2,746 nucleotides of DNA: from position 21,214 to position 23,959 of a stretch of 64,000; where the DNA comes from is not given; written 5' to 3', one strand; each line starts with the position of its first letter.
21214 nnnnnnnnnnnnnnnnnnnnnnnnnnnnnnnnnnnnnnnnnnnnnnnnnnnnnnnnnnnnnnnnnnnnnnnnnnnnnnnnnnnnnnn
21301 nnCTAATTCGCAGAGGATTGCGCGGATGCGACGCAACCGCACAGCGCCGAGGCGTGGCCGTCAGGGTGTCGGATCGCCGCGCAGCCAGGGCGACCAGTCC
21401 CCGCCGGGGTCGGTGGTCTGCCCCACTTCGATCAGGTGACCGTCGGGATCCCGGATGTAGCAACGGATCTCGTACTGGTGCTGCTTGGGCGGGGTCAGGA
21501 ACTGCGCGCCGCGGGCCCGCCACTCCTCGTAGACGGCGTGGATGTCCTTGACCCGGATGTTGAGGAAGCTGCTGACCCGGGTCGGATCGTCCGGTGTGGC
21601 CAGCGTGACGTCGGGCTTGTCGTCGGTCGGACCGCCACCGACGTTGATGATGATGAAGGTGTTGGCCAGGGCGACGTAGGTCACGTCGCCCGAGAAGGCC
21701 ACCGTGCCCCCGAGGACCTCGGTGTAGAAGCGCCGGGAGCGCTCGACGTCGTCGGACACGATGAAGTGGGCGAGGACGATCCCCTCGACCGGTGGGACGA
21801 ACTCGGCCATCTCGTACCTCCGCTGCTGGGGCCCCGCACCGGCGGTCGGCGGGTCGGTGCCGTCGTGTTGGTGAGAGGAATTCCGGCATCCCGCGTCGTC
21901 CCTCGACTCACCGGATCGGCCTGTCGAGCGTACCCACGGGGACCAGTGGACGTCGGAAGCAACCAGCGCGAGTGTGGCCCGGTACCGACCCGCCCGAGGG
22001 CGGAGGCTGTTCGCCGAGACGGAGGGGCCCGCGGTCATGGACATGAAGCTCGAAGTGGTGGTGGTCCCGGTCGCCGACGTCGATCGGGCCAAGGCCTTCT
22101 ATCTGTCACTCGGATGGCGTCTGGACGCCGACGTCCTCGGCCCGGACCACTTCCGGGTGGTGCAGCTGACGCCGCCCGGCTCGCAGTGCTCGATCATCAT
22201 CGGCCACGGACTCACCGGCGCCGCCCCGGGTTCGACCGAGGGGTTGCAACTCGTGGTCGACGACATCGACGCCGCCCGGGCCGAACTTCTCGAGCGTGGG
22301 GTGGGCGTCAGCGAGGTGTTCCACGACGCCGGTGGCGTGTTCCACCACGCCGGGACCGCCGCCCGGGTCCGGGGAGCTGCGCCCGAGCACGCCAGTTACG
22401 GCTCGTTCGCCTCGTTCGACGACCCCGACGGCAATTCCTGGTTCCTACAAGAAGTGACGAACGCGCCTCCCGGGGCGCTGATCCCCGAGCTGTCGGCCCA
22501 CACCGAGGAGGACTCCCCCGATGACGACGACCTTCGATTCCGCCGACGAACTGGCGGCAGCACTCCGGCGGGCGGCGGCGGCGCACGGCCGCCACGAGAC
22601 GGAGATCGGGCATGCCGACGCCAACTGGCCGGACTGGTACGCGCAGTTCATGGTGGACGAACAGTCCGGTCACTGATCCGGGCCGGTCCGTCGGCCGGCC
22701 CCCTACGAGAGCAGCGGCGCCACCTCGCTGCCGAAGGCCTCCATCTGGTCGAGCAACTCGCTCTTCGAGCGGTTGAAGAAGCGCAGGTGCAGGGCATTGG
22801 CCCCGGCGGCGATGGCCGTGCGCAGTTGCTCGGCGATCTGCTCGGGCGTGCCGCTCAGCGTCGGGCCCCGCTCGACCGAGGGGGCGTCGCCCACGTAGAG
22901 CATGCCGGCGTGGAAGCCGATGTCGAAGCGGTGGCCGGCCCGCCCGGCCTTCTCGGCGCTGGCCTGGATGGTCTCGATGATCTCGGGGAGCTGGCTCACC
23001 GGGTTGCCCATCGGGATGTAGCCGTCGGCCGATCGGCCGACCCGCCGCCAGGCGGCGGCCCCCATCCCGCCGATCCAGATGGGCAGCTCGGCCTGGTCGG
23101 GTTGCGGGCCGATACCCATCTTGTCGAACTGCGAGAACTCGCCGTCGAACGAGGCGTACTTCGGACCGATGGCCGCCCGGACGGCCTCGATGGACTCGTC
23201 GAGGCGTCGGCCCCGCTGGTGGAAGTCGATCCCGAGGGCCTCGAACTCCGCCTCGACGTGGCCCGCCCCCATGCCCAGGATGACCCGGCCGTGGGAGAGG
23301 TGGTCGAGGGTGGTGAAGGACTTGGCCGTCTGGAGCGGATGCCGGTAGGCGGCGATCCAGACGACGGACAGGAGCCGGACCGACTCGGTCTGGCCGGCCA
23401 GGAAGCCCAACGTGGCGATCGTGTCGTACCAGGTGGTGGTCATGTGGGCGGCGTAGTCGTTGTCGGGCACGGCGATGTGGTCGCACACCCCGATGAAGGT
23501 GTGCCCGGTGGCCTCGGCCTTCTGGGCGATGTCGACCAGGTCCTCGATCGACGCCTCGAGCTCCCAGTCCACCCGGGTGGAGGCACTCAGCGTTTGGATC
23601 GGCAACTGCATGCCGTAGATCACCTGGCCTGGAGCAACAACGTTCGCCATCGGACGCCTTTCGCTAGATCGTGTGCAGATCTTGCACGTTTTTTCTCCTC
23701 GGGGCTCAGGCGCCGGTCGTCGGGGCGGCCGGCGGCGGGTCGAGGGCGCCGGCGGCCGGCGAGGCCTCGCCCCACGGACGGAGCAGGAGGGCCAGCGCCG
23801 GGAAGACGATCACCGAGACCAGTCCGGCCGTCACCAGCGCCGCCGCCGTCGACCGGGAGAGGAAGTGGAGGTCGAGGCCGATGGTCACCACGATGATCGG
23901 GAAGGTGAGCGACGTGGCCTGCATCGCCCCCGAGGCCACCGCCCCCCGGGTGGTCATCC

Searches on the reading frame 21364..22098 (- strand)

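Call 59: search_protein_families(library=pfam, proteins=[window:21364-22098:-], max_evalue=0.001)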
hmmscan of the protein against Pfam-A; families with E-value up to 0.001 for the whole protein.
window:21364-22098:- (245 aa): 4 families
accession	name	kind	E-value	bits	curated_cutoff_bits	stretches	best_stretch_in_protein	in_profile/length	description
PF00903.31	Glyoxalase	-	2.6e-13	50.9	20.6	1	111-225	4-121/121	Glyoxalase/Bleomycin resistance protein/Dioxygenase superfamily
PF12681.13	Glyoxalase_2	-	6.4e-07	29.8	30.1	1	112-228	5-116/118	Glyoxalase-like domain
PF18029.7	Glyoxalase_6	-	1.5e-06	29.2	23.6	1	115-225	6-105/106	Glyoxalase-like domain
PF22677.2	Ble-like_N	-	3.7e-05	23.8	24.5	1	113-130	7-24/41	Bleomycin resistance protein-like N-terminal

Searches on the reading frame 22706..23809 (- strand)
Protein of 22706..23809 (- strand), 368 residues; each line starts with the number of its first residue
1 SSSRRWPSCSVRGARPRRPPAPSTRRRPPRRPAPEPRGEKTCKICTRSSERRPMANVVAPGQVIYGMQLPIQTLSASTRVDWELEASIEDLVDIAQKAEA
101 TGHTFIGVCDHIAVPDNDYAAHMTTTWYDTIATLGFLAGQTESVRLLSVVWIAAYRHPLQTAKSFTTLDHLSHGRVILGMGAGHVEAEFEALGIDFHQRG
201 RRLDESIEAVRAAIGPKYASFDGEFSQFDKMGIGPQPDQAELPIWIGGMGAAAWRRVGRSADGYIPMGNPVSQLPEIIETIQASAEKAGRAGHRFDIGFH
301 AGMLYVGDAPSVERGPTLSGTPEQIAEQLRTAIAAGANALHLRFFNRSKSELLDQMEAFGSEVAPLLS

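Call 59: search_protein_families(library=pfam, proteins=[window:22706-23809:-], max_evalue=0.001)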
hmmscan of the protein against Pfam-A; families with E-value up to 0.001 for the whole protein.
window:22706-23809:- (368 aa): 1 family
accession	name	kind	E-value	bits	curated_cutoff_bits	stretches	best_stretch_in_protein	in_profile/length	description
PF00296.26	Bac_luciferase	-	9.3e-50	170.2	27.9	1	86-309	20-233/314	Luciferase-like monooxygenase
